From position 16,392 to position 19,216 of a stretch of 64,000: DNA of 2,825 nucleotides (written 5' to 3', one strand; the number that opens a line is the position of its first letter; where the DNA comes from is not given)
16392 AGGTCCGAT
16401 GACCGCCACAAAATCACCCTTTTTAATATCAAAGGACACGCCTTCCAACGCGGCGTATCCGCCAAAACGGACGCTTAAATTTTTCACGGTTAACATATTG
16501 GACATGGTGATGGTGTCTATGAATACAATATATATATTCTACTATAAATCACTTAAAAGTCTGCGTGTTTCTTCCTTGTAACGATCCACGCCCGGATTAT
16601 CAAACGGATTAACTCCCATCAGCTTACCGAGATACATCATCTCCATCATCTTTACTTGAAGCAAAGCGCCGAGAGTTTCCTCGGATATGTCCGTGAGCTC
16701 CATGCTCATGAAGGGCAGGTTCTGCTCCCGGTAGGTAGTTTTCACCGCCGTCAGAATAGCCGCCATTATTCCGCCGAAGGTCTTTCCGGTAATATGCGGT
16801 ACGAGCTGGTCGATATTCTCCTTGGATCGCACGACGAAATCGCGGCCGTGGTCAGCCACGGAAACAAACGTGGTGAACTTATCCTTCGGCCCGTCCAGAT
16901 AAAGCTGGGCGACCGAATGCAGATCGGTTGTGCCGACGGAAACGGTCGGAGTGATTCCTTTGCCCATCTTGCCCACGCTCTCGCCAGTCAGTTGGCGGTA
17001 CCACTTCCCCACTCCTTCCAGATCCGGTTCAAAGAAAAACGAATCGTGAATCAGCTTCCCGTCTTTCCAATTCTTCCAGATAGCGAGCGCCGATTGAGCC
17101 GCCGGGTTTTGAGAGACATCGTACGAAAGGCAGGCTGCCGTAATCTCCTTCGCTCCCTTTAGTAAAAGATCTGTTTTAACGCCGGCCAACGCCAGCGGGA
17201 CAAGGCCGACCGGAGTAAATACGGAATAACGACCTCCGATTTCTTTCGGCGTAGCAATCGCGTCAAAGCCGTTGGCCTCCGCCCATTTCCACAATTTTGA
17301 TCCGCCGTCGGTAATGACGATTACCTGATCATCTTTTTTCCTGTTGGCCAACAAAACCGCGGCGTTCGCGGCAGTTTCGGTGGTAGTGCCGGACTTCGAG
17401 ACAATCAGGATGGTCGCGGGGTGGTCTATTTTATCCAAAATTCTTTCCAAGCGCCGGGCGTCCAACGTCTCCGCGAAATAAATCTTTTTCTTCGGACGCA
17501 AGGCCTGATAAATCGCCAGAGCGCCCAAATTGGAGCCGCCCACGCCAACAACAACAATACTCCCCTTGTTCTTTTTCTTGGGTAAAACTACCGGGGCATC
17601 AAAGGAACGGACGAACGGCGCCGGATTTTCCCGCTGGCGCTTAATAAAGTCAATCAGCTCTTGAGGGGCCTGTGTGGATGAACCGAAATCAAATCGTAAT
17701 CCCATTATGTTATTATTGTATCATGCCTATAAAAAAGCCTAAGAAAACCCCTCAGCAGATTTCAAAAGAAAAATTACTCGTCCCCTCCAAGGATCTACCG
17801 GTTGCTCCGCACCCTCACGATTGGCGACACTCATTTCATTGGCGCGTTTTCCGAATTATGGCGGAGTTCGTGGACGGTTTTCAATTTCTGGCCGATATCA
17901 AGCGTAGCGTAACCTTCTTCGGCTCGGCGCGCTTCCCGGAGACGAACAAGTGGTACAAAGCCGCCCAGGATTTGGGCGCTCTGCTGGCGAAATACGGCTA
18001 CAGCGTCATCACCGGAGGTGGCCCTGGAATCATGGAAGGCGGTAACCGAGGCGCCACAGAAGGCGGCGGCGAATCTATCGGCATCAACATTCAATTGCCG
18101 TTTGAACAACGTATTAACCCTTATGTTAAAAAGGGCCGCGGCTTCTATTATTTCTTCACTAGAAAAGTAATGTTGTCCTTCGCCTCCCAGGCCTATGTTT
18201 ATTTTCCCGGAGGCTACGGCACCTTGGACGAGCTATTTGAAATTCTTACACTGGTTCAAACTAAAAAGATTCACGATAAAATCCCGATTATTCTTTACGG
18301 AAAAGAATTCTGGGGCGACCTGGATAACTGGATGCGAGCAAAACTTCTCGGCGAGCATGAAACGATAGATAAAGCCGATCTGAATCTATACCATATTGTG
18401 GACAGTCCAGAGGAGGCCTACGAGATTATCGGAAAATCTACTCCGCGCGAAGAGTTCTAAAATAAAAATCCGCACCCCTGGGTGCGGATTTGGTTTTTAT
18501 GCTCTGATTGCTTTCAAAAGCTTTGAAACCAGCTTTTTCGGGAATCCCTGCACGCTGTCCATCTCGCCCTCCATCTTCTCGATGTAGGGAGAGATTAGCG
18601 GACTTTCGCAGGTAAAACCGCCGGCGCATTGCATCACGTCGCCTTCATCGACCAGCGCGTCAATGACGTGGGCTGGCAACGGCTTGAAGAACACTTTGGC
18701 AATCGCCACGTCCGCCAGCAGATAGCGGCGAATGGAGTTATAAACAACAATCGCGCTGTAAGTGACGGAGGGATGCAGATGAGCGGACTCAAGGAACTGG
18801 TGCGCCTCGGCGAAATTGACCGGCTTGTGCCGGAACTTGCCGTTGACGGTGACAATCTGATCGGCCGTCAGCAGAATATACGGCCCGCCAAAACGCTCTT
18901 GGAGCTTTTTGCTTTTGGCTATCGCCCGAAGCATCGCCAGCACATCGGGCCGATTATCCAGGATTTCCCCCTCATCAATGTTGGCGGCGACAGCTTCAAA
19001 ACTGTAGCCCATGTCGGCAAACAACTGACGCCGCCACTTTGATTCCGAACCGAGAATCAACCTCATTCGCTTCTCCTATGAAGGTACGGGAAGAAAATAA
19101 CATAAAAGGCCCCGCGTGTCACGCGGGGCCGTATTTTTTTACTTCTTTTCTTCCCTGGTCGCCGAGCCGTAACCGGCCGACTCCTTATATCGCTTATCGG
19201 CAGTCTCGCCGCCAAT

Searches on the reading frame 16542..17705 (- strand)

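Call 3: search_protein_families(library=pfam, proteins=[window:16542-17705:-])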
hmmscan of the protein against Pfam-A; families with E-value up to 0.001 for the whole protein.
window:16542-17705:- (387 aa): 2 families
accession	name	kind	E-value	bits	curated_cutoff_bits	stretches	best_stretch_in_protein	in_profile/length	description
PF00342.24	PGI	-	2.5e-21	76.3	22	1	49-383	98-465/486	Phosphoglucose isomerase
PF01380.27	SIS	-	2.6e-05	24.5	25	1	46-163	4-118/131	SIS domain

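Call 4: search_protein_families(library=ncbifam, proteins=[window:16542-17705:-])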
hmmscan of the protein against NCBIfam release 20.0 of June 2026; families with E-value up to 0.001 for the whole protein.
window:16542-17705:- (387 aa): 12 families
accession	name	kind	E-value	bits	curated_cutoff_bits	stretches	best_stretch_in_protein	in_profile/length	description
NF010697.0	PRK14097.1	equivalog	1.7e-66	224.6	443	1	44-384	70-432/448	glucose-6-phosphate isomerase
NF003016.0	PRK03868.1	equivalog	5.8e-64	216.4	487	1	43-383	54-406/410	glucose-6-phosphate isomerase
NF040629.1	PGI_Meth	equivalog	5.4e-59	200.3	350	1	46-377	60-392/396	glucose-6-phosphate isomerase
NF010696.0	PRK14096.1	equivalog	2.7e-37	128.5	671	1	16-381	82-459/528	glucose-6-phosphate isomerase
NF007080.0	PRK09533.1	equivalog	4.2e-37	127.5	712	1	44-254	453-674/949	bifunctional transaldolase/phosoglucose isomerase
NF010695.0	PRK14095.1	equivalog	3.6e-26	91.9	703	1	15-384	118-510/536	glucose-6-phosphate isomerase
NF001211.0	PRK00179.1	equivalog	1.8e-25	89.4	492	1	47-259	146-372/544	glucose-6-phosphate isomerase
TIGR02128.1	G6PI_arch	equivalog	3.2e-12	46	213.9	1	41-162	14-129/308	bifunctional phosphoglucose/phosphomannose isomerase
NF006422.0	PRK08674.1-1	subfamily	7.1e-10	38.8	317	1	46-161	25-126/302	bifunctional phosphoglucose/phosphomannose isomerase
NF006423.0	PRK08674.1-2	equivalog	7e-06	25.1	254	1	49-162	29-135/317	bifunctional phosphoglucose/phosphomannose isomerase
NF006425.0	PRK08674.1-5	equivalog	2e-05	23.7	471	1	49-162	51-157/358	bifunctional phosphoglucose/phosphomannose isomerase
NF006426.0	PRK08674.1-6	subfamily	2.2e-05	23.5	295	1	43-161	42-152/354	bifunctional phosphoglucose/phosphomannose isomerase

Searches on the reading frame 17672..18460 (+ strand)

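Call 3: search_protein_families(library=pfam, proteins=[window:17672-18460:+])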
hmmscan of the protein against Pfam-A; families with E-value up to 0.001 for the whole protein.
window:17672-18460:+ (262 aa): 2 families
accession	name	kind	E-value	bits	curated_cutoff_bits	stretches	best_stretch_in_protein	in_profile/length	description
PF03641.19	Lysine_decarbox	-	2.4e-30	105.9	27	1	121-251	1-129/131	Possible lysine decarboxylase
PF18306.6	LDcluster4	-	8.2e-14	51.9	26.3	1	78-189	2-111/151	SLOG cluster4 family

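Call 4: search_protein_families(library=ncbifam, proteins=[window:17672-18460:+])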
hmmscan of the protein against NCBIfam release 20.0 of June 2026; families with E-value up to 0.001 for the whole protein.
window:17672-18460:+ (262 aa): 4 families
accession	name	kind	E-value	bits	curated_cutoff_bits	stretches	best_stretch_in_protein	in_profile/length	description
TIGR00730.1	TIGR00730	subfamily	4.9e-41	140.4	96.35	1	79-253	2-175/178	TIGR00730 family Rossman fold protein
TIGR00725.1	TIGR00725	hypoth_equivalog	1.4e-11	44.1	106.9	1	80-194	4-114/159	TIGR00725 family protein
NF058542.1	CtkRMPhLog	equivalog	4.4e-10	39.8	300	1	88-251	11-173/177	cytokinin riboside 5'-monophosphate phosphoribohydrolase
NF038390.1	Nsidase_PpnN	equivalog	3.1e-08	32.8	450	0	173-222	247-301/450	nucleotide 5'-monophosphate nucleosidase PpnN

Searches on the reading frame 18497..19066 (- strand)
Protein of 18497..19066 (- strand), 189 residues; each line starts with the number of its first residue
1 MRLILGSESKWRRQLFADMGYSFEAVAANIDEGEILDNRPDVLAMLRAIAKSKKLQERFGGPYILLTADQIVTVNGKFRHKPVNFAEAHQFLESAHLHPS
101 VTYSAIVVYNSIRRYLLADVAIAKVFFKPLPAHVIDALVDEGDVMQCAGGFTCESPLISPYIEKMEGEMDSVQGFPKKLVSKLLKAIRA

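Call 3: search_protein_families(library=pfam, proteins=[window:18497-19066:-])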
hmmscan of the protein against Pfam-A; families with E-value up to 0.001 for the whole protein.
window:18497-19066:- (189 aa): 1 family
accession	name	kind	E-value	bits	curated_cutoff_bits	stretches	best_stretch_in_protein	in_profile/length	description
PF02545.19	Maf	-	1.3e-34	119.9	27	1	2-186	1-186/187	Maf-like protein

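Call 4: search_protein_families(library=ncbifam, proteins=[window:18497-19066:-])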
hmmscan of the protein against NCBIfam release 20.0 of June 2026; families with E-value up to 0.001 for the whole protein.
window:18497-19066:- (189 aa): 14 families
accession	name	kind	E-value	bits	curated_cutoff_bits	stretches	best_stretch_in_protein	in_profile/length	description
TIGR00172.1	maf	subfamily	2.8e-26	92.2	117.15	1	2-184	4-184/185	Maf family nucleotide pyrophosphatase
NF010948.0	PRK14368.1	equivalog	2.3e-18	66.3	291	1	2-189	6-191/193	Maf-like protein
NF010943.0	PRK14363.1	equivalog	2.9e-18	66.2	273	1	1-181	1-177/204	Maf-like protein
NF000867.0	PRK00078.1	equivalog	3.3e-18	66.1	249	1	1-186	1-187/192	Maf-like protein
NF003141.0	PRK04056.1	equivalog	6.7e-17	61.7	161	1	3-175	2-171/181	septum formation inhibitor Maf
NF010941.0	PRK14361.1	equivalog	9.9e-16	57.9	272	1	2-186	7-186/194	Maf-like protein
NF002690.0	PRK02478.1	equivalog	1.2e-15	57.6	269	1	2-180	4-188/199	Maf-like protein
NF010942.0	PRK14362.1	equivalog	1.9e-14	53.5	290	1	2-184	13-196/210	Maf-like protein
NF010945.0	PRK14365.1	equivalog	2.6e-13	50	273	1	2-186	3-186/197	Maf-like protein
NF010947.0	PRK14367.1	equivalog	1.8e-12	46.9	315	1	3-178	4-182/202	Maf-like protein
NF002401.0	PRK01441.1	equivalog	4.1e-09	36.3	317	1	2-184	6-192/207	Maf-like protein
NF003403.0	PRK04694.1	equivalog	4.3e-09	36.4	300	1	3-187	2-187/190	Maf-like protein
NF010944.0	PRK14364.1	equivalog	1.3e-08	34.6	311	1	7-188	3-180/181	Maf-like protein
NF010946.0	PRK14366.1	equivalog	1.1e-07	31.4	284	1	3-178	7-180/195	Maf-like protein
